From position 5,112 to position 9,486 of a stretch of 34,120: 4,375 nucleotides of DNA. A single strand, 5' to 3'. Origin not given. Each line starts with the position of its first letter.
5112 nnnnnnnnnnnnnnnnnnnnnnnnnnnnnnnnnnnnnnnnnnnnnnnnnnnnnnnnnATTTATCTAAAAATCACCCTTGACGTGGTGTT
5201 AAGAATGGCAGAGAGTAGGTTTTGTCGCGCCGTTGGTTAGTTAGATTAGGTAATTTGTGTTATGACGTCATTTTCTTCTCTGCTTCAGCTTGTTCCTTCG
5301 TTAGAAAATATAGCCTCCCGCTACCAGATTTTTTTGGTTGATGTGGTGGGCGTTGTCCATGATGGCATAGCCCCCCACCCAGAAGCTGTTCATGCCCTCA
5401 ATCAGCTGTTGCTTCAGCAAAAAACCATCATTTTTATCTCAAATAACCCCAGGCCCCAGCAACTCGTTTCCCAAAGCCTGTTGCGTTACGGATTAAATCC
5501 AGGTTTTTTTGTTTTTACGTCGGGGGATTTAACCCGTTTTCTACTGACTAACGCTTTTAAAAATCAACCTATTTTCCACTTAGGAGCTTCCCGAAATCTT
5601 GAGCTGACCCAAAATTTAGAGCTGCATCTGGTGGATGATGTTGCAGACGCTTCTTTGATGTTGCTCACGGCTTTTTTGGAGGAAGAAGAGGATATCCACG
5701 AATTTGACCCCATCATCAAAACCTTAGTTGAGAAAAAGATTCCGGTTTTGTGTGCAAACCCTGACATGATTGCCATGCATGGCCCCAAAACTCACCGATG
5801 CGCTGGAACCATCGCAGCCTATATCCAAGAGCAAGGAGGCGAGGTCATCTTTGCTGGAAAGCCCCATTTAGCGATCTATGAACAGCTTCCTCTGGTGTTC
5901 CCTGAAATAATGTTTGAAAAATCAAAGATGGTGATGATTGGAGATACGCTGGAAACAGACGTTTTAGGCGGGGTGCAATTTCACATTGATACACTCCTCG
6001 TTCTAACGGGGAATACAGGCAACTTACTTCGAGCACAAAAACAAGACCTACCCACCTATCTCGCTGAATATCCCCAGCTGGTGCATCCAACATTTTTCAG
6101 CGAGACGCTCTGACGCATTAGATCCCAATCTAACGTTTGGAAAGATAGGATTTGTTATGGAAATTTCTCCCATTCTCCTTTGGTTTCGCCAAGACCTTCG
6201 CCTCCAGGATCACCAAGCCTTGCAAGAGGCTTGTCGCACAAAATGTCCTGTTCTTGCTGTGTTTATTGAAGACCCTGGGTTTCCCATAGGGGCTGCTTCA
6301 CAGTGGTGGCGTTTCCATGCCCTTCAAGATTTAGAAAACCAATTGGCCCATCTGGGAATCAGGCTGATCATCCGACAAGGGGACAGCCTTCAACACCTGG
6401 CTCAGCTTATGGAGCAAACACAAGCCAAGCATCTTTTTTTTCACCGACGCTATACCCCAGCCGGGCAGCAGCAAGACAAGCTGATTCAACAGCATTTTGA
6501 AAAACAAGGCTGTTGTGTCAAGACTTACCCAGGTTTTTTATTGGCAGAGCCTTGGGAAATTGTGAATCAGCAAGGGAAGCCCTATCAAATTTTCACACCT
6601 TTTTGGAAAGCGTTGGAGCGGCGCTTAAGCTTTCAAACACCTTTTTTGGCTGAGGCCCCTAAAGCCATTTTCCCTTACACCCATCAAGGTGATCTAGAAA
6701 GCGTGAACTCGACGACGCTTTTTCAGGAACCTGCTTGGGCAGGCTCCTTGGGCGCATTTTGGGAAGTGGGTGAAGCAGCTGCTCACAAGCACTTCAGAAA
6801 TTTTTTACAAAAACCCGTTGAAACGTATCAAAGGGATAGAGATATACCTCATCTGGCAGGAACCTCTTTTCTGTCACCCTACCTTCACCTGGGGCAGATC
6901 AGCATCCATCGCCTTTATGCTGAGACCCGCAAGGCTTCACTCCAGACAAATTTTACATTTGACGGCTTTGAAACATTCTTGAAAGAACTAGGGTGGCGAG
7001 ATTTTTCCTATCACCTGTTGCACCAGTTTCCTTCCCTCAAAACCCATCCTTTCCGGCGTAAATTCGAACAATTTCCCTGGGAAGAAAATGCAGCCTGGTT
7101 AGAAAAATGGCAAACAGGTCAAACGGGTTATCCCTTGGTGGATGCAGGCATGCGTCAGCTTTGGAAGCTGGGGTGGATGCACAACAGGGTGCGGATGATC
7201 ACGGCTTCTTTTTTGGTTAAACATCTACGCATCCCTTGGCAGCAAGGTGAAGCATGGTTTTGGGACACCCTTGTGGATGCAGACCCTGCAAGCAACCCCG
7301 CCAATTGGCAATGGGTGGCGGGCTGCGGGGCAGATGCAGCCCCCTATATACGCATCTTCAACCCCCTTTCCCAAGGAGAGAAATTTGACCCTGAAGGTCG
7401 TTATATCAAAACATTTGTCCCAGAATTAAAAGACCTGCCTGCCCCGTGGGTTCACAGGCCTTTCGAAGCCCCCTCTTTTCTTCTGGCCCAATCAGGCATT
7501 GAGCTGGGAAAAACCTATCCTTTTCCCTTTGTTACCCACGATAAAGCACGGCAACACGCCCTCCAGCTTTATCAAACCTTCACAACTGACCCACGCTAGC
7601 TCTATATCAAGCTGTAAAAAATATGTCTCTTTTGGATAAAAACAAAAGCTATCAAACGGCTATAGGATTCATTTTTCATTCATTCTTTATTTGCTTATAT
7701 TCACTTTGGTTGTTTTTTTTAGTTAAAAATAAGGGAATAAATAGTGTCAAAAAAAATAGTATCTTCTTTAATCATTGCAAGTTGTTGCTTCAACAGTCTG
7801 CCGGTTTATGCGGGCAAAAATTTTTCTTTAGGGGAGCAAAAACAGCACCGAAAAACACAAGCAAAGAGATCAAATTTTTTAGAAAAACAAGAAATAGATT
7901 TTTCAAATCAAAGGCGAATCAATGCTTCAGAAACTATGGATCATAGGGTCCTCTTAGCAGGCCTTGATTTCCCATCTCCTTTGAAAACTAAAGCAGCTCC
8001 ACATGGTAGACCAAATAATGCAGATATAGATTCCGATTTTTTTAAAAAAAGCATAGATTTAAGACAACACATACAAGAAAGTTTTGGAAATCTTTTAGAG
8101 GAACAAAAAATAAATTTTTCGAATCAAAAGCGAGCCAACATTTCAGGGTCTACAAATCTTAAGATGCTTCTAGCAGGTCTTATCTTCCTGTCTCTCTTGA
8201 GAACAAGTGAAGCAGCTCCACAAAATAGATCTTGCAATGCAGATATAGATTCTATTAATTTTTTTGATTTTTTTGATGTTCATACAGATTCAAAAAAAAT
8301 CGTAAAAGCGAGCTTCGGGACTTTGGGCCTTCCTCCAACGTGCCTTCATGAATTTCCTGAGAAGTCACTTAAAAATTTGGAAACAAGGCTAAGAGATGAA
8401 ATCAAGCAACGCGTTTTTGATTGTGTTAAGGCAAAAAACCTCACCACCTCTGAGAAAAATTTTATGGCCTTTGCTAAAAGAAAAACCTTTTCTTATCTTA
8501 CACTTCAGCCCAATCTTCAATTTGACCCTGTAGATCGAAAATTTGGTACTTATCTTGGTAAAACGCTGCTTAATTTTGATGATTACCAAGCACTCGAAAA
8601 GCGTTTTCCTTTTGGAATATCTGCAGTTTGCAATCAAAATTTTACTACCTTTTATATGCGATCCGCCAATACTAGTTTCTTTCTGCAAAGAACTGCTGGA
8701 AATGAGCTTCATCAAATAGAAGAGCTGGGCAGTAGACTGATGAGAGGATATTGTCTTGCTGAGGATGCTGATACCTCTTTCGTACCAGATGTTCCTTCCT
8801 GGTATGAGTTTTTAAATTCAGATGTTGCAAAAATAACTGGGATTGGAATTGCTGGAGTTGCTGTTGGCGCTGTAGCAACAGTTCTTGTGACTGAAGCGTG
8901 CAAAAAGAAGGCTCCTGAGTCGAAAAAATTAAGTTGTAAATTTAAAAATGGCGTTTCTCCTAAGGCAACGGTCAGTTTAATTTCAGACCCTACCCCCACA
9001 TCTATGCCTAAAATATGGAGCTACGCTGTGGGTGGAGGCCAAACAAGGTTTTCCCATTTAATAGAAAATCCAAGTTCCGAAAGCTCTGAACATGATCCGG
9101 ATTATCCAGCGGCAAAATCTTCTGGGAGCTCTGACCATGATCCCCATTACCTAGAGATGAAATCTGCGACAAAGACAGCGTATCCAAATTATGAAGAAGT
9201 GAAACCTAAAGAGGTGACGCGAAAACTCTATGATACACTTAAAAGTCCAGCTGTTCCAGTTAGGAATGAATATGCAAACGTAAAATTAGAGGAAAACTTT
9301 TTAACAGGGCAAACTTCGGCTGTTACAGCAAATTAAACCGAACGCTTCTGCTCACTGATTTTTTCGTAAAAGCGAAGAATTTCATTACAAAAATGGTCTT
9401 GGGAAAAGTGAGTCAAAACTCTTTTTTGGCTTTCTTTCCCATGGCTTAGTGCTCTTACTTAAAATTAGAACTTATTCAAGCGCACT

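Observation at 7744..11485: Tandem pair of exported single-pass membrane proteins with receptor-like architecture and shared eukaryote-type tail motifs: candidate host-mimic module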

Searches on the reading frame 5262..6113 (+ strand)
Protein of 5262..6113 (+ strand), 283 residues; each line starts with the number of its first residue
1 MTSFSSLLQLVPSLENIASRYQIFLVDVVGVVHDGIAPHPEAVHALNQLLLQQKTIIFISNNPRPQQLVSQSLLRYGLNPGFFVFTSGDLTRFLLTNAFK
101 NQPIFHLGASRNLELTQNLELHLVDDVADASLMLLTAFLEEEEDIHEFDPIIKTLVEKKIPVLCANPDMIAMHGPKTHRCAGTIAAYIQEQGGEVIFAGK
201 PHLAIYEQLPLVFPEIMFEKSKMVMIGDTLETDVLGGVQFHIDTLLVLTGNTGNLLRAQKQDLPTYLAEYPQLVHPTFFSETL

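Call 6: search_protein_families(library=pfam, proteins=[window:5262-6113:+], max_evalue=0.01)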
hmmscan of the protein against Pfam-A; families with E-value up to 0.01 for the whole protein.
window:5262-6113:+ (283 aa): 3 families
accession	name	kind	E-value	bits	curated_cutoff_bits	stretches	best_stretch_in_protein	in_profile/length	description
PF13242.12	Hydrolase_like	-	1.9e-11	44.1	22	1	198-269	2-70/75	HAD-hyrolase-like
PF13344.12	Hydrolase_6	-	1.6e-09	38.1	27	1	24-118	1-97/101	Haloacid dehalogenase-like hydrolase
PF00702.32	Hydrolase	-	9.4e-06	26.6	26.4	1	129-239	85-189/191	haloacid dehalogenase-like hydrolase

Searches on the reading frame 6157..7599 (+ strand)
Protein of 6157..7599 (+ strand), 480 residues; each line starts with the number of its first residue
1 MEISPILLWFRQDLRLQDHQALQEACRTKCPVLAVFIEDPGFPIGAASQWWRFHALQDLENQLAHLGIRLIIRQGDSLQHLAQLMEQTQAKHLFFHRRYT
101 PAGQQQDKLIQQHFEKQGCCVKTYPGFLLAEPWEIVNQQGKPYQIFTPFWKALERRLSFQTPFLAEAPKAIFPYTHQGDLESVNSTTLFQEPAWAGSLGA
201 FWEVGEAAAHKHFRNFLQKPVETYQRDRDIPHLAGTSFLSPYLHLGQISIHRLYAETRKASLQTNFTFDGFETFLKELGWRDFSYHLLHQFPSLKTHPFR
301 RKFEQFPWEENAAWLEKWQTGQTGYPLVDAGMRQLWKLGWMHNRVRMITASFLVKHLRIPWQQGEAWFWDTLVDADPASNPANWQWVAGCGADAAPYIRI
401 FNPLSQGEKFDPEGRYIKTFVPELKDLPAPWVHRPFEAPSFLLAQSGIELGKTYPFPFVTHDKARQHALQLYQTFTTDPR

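Call 6: search_protein_families(library=pfam, proteins=[window:6157-7599:+], max_evalue=0.01)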
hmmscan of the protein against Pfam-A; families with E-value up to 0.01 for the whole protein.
window:6157-7599:+ (480 aa): 2 families
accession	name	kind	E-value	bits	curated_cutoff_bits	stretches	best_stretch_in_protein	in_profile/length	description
PF03441.19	FAD_binding_7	-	5.8e-87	290.8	27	1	274-473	1-202/203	FAD binding domain of DNA photolyase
PF00875.24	DNA_photolyase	-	6.4e-46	156.7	26.6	1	7-161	2-158/164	DNA photolyase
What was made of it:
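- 6157..7599 (+): Photolyase gene. It is the conserved upstream flank of the variable locus. Pfam DNA_photolyase plus FAD_binding_7 (call 6).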

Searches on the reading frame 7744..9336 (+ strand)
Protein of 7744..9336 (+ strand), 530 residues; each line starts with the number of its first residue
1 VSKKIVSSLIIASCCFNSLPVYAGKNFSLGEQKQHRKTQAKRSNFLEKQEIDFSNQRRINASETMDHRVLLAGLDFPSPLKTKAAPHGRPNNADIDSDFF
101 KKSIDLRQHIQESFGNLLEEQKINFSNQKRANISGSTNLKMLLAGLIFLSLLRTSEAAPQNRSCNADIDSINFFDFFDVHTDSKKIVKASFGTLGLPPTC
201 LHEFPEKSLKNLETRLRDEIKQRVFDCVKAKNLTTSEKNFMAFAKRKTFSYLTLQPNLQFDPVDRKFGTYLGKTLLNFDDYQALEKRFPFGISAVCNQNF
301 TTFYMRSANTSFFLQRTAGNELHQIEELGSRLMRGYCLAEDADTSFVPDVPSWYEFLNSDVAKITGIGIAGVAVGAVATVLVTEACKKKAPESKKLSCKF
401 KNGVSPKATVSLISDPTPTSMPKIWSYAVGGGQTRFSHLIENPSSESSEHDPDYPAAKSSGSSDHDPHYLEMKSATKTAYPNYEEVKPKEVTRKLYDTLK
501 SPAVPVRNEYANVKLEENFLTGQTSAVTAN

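Call 6: search_protein_families(library=pfam, proteins=[window:7744-9336:+], max_evalue=0.01)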
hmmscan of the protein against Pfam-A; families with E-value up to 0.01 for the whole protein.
window:7744-9336:+ (530 aa): 0 families

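Call 8: list_cluster_members(proteins=[window:7744-9336:+, window:9767-11485:+, window:13180-15060:+, window:6157-7599:+])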
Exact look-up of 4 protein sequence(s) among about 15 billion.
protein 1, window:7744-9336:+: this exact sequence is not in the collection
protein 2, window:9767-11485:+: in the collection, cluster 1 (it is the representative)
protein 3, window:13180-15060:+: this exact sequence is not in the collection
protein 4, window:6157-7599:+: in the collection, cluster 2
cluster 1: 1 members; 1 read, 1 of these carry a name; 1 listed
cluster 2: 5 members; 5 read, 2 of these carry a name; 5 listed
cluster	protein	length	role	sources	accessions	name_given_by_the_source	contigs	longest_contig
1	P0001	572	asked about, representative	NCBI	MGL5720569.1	MAG: hypothetical protein ACRCYP_07265 [Alphaproteobacteria bacterium]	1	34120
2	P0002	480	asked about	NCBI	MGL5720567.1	MAG: cryptochrome/photolyase family protein [Alphaproteobacteria bacterium]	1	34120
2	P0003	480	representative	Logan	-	-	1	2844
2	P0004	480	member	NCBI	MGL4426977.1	MAG: cryptochrome/photolyase family protein [Alphaproteobacteria bacterium]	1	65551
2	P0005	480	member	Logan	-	-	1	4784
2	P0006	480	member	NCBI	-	-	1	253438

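Call 11: find_homologous_proteins(query=window:7744-9336:+, max_evalue=0.01)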
Query window:7744-9336:+ (530 aa): 4 proteins with E <= 0.01 among 8000 candidates.
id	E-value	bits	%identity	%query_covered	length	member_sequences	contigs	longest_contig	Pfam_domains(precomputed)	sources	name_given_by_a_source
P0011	0.0e+0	1021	100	85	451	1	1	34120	-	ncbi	ncbi:MAG: hypothetical protein ACRCYP_07260 [Alphaproteobacteria bacterium]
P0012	3.2e-188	645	66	85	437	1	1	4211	-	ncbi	ncbi:MAG: hypothetical protein ACRCTK_04085, partial [Alphaproteobacteria bacterium]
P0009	3.4e-35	140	36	63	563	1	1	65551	-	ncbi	ncbi:MAG: hypothetical protein ACRCUQ_04410 [Alphaproteobacteria bacterium]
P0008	1.9e-4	39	91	4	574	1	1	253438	-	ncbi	-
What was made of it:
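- Checked: NCBI's annotation calls ORF1 as only 451 aa, without the leader (call 11).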

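Call 73: search_protein_families(library=padloc, proteins=[window:7744-9336:+], max_evalue=0.1)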
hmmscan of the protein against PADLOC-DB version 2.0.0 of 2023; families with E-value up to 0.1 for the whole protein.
window:7744-9336:+ (530 aa): 0 families

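Call 74: search_protein_families(library=ncbifam, proteins=[window:7744-9336:+], max_evalue=0.1)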
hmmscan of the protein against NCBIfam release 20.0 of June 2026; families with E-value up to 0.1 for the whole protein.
window:7744-9336:+ (530 aa): 1 family
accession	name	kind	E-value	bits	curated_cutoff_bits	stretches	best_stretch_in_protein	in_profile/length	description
NF006909.0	PRK09400.1-4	equivalog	0.021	14.6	86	1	351-370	25-42/61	preprotein translocase subunit SecE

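Call 75: search_protein_families(library=phrogs, proteins=[window:7744-9336:+], max_evalue=0.1)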
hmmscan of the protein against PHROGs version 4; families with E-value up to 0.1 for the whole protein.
window:7744-9336:+ (530 aa): 0 families
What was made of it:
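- On Anti-phage defence or phage proteins: No PADLOC or PHROG hits (calls 73, 75).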

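Call 81: find_related_loci(query=A1, collection=metagenome_contigs, flank=10000)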
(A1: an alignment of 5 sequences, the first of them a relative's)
Query A1 (572 aa) in metagenome_contigs; peptide patterns used: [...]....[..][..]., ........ (x = any residue, [..] = any of these).
111 stretches matched a pattern, but none encodes a relative of the query by tblastn (E <= 1e-3).
